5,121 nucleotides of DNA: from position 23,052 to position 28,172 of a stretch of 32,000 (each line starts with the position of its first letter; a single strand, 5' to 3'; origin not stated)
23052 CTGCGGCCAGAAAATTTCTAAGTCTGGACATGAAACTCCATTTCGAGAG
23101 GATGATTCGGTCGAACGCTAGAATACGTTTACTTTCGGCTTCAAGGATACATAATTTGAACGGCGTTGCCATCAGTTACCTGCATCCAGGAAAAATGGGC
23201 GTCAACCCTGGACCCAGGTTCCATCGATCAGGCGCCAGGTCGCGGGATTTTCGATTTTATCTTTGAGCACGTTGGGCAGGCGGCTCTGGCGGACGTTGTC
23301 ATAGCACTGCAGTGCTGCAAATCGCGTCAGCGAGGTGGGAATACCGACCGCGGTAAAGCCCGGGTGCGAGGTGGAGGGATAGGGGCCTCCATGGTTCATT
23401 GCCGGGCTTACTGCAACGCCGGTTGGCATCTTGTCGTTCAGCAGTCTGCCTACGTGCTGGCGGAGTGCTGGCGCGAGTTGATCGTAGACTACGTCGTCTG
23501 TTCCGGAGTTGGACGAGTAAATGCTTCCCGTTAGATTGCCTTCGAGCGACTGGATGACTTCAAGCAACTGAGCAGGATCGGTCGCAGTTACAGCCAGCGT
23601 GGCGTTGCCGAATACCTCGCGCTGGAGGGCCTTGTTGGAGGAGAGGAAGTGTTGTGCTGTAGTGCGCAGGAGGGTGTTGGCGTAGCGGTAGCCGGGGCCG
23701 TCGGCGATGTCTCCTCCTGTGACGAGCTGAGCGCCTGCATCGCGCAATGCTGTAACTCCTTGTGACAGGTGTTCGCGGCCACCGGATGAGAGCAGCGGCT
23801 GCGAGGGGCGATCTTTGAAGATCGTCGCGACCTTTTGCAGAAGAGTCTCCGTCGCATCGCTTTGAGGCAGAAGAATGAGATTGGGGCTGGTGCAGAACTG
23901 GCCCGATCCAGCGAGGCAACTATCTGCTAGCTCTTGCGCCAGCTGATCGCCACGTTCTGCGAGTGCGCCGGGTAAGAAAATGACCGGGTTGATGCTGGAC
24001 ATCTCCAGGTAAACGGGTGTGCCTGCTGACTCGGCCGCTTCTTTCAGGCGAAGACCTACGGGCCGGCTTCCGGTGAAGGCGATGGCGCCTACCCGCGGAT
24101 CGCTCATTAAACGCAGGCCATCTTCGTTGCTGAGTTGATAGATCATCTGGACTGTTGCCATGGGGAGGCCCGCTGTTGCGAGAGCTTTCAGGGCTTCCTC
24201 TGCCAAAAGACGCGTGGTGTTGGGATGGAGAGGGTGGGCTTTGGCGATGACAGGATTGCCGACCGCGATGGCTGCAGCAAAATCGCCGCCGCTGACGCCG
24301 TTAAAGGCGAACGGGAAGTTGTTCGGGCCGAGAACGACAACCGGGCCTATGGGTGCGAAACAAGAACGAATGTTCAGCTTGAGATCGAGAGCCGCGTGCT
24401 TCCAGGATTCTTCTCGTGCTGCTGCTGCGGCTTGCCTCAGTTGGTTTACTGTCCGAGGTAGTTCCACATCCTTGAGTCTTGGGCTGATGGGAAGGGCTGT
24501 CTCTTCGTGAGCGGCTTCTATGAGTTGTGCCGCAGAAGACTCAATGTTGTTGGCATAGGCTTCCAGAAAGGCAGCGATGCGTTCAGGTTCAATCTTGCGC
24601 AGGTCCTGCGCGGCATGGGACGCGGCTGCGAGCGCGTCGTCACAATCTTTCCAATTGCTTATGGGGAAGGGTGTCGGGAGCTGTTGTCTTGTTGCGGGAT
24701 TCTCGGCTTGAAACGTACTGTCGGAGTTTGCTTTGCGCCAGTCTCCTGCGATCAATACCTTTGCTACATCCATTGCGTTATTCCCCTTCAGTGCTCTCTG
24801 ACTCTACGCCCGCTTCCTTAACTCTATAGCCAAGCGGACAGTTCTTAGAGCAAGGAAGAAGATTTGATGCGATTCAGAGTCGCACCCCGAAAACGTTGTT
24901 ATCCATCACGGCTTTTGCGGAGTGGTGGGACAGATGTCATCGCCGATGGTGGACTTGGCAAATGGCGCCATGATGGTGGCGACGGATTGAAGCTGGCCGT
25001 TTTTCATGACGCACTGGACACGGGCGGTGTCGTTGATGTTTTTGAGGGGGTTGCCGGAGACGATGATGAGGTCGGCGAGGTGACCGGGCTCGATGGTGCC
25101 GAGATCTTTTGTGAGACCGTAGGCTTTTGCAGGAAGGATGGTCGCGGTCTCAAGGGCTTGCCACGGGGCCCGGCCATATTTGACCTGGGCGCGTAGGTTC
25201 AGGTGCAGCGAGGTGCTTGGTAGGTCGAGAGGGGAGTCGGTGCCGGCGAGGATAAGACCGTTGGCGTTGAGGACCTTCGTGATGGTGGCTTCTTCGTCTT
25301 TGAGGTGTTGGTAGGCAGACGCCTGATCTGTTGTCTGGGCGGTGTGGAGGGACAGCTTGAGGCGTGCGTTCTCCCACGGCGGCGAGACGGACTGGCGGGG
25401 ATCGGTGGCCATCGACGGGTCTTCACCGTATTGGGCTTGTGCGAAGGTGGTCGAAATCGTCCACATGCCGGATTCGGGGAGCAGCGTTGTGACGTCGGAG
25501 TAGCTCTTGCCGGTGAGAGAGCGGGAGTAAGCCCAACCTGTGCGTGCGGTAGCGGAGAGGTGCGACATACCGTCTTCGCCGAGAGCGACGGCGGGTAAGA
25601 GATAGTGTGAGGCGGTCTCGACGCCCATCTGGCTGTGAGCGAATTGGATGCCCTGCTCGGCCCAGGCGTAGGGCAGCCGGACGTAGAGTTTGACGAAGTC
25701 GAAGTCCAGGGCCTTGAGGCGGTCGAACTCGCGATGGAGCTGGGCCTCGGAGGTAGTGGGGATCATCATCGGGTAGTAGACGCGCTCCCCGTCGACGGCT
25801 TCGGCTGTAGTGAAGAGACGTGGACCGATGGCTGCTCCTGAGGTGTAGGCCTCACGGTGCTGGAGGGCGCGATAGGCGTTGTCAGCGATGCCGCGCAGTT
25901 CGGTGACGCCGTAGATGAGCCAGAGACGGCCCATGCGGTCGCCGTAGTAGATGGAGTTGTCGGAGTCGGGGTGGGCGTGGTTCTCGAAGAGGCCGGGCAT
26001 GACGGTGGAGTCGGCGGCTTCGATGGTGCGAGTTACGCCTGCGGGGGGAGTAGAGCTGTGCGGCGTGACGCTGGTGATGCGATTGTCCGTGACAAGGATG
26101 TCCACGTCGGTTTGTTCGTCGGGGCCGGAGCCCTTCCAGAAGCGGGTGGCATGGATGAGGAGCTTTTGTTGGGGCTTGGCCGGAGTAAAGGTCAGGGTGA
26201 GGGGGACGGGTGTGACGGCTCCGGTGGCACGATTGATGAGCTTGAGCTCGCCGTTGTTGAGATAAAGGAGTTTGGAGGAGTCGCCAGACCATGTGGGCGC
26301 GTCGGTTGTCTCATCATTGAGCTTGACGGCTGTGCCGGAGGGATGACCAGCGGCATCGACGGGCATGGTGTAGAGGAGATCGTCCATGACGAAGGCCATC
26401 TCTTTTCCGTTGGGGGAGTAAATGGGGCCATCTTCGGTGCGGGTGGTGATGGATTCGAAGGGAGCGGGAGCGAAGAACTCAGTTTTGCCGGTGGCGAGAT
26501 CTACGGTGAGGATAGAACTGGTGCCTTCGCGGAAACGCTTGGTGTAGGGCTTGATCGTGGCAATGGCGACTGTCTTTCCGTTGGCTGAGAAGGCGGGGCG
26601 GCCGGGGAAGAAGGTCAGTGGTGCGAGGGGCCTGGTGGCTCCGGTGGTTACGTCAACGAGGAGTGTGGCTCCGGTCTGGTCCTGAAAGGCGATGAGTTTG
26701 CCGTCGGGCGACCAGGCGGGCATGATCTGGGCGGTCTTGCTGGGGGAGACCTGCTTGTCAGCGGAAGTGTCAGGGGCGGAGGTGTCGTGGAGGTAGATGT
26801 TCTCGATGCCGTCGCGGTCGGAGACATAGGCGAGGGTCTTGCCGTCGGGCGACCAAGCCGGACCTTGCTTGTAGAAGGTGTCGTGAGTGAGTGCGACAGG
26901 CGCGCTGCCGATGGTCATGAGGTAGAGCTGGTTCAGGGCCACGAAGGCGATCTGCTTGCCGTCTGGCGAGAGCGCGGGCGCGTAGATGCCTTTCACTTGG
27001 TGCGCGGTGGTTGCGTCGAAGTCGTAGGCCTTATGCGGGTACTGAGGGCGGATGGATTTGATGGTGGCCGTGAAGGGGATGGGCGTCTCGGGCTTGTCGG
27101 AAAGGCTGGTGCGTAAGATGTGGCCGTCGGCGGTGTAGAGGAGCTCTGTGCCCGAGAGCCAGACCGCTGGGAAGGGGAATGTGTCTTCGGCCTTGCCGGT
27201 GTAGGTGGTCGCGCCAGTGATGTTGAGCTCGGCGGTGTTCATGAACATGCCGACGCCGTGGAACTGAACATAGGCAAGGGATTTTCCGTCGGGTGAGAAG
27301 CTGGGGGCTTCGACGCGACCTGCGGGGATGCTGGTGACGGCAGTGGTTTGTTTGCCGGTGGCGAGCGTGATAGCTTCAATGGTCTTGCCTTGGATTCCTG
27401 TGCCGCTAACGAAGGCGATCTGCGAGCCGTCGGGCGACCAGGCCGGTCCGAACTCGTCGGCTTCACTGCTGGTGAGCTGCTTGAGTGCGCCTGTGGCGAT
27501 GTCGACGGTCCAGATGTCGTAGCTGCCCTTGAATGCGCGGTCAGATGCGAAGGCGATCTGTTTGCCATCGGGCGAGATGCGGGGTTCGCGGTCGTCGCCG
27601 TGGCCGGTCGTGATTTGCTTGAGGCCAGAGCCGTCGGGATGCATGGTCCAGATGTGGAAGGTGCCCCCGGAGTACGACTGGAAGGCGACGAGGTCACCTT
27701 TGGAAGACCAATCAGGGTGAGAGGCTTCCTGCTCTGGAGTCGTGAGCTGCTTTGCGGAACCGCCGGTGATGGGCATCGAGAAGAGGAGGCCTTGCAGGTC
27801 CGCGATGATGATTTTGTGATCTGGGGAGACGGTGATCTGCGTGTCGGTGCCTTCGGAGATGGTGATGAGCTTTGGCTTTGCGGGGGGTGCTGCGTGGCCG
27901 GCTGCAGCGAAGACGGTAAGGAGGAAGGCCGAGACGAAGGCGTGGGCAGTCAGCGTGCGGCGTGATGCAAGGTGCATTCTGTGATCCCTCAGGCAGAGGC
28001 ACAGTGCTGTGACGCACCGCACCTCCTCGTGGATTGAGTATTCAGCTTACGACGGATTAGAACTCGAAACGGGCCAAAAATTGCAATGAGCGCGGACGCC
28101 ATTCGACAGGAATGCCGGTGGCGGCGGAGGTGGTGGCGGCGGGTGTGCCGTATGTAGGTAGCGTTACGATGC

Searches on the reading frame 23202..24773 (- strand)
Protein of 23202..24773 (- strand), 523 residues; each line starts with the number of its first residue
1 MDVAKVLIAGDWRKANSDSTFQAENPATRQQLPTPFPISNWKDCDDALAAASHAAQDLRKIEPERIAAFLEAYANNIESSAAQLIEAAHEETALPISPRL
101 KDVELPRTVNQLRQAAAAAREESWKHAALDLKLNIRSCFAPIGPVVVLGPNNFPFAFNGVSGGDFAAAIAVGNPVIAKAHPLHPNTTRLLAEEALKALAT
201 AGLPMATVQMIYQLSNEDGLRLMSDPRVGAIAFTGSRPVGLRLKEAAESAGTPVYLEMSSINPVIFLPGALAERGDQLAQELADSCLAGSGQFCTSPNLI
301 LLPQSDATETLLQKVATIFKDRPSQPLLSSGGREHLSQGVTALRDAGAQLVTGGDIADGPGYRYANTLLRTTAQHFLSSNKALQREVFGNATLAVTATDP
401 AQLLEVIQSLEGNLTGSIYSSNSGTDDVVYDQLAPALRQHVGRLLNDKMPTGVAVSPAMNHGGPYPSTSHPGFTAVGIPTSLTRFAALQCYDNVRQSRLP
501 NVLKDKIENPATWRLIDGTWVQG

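Call 22: search_protein_families(library=ncbifam, proteins=[window:23202-24773:-], max_evalue=0.001)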
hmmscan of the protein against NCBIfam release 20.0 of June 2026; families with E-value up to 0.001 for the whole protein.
window:23202-24773:- (523 aa): 40 families (the best 25 are shown)
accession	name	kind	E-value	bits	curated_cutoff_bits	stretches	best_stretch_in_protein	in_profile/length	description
NF010000.0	PRK13473.1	subfamily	1.5e-35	122.7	615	1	5-424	4-416/475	aminobutyraldehyde dehydrogenase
NF042993.1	AlphKGSA_gudD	equivalog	1.7e-31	109.5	770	1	6-422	6-420/481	alpha-ketoglutaric semialdehyde dehydrogenase GucD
NF052305.1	DioxValDhHalo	equivalog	1.8e-31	109.6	750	1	5-423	6-421/483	2,5-dioxovalerate dehydrogenase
NF045735.1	PaDhStyDPseudo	equivalog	2.2e-27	95.9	850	1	5-433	4-434/483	phenylacetaldehyde dehydrogenase StyD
NF006992.0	PRK09457.1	subfamily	3.7e-27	95.1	514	1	7-319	4-302/487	succinylglutamate-semialdehyde dehydrogenase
TIGR02299.1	HpaE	equivalog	6e-27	94.4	638.35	1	5-425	2-421/488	5-carboxymethyl-2-hydroxymuconate semialdehyde dehydrogenase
NF002852.0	PRK03137.1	subfamily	1e-26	93.9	648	1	8-424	41-453/514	L-glutamate gamma-semialdehyde dehydrogenase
NF007497.0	PRK10090.1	equivalog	4.4e-26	91.7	500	1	5-422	8-419/480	aldehyde dehydrogenase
TIGR01238.1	D1pyr5carbox3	equivalog_domain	3.9e-25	88.3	485.2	1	23-315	55-326/500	L-glutamate gamma-semialdehyde dehydrogenase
NF050026.1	AcaldDHExaC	equivalog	1.1e-24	87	900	1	7-409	19-422/503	acetaldehyde dehydrogenase ExaC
TIGR03216.1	OH_muco_semi_DH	equivalog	1.5e-24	86.5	693.25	1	7-428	4-427/481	2-hydroxymuconic semialdehyde dehydrogenase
NF008869.0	PRK11904.1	equivalog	1.6e-24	85.8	747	1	21-426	565-969/1042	bifunctional proline dehydrogenase/L-glutamate gamma-semialdehyde dehydrogenase PutA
NF008772.0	PRK11809.1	equivalog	1e-23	83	1750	1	16-413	656-1041/1318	trifunctional transcriptional regulator/proline dehydrogenase/L-glutamate gamma-semialdehyde dehydrogenase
NF040648.1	lactal_redase_Meth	equivalog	8.1e-22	77.9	650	1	7-422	2-403/463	lactaldehyde dehydrogenase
NF006916.0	PRK09407.1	equivalog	2.5e-21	75.9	521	1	15-425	30-434/526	succinic semialdehyde dehydrogenase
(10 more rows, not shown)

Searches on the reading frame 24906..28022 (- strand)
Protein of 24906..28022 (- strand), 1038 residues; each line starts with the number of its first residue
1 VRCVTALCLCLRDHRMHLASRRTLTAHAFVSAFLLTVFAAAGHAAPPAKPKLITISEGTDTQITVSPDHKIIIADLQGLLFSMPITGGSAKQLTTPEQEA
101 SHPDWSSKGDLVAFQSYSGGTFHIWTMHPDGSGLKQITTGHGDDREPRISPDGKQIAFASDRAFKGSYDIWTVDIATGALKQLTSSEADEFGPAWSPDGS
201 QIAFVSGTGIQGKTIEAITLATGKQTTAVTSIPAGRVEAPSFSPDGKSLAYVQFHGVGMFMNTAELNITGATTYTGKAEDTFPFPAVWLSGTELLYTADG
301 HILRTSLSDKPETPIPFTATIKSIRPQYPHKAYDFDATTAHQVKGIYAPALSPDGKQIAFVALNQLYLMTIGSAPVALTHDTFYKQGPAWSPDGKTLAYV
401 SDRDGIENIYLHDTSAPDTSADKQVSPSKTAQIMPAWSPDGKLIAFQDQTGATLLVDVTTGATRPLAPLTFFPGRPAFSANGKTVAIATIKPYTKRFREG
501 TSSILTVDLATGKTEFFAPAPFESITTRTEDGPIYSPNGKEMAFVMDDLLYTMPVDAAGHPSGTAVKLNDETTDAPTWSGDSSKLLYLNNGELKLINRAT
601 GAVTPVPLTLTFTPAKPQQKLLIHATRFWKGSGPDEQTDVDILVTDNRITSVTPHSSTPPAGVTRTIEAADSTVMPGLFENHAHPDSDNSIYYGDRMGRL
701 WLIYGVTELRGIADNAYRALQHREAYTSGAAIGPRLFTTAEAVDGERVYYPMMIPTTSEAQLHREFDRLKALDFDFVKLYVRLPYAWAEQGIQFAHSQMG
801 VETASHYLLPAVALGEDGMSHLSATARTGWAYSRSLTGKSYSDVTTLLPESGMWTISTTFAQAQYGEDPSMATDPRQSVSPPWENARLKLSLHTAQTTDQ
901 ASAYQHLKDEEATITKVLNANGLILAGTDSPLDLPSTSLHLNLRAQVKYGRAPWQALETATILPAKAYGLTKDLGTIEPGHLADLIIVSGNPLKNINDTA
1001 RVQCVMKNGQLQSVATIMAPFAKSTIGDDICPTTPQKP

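Call 22: search_protein_families(library=ncbifam, proteins=[window:24906-28022:-], max_evalue=0.001)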
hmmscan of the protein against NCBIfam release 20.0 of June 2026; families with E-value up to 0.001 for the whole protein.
window:24906-28022:- (1038 aa): 30 families (the best 25 are shown)
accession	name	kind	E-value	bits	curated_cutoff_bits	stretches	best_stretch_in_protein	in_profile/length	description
TIGR02800.1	propeller_TolB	equivalog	2.1e-53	181.8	343.15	3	347-492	238-387/418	Tol-Pal system beta propeller repeat protein TolB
NF002183.0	PRK01029.1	equivalog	3.2e-34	118.7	405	3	348-447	285-388/429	Tol-Pal system protein TolB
NF051886.1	XaaProDiPepCaul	equivalog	8.3e-27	94.2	500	2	924-1011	310-396/398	Xaa-Pro dipeptidase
NF053518.1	DipepPtdsDpp5Prph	equivalog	2.2e-25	89.2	900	2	80-164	44-128/655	dipeptidyl-peptidase Dpp5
NF033523.0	lasso_peptidase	equivalog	9.7e-22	77.5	400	3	92-161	82-151/638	Atxe2 family lasso peptide isopeptidase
TIGR01224.1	hutI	equivalog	3.7e-11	42.5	298.15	1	903-1009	264-375/377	imidazolonepropionase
NF006056.0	PRK08204.1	subfamily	2.6e-10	39.7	391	1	954-1018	345-409/449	hypothetical protein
NF005557.0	PRK07228.1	equivalog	5.3e-09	35.3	522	1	954-995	340-381/445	5'-deoxyadenosine deaminase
NF011990.0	PRK15446.2-6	subfamily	3.8e-07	29.1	233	1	955-1009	330-379/390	alpha-D-ribose 1-methylphosphonate 5-triphosphate diphosphatase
TIGR01178.1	ade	equivalog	6.1e-07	28.3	472.5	1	901-1012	225-330/552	adenine deaminase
NF004636.0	PRK05985.1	subfamily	1.7e-06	27.1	408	1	635-687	13-63/398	amidohydrolase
NF006055.0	PRK08203.1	equivalog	1.7e-06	26.8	532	0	632-684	18-70/455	8-oxoguanine deaminase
NF006549.0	PRK09045.1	equivalog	2.1e-06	26.6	540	0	954-989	344-379/444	TRZ/ATZ family hydrolase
TIGR02318.1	phosphono_phnM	equivalog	9.7e-06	24.7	390.55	1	955-1010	324-373/376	phosphonate metabolism protein PhnM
NF011989.0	PRK15446.2-5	equivalog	1.1e-05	24.4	565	0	935-991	306-361/385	alpha-D-ribose 1-methylphosphonate 5-triphosphate diphosphatase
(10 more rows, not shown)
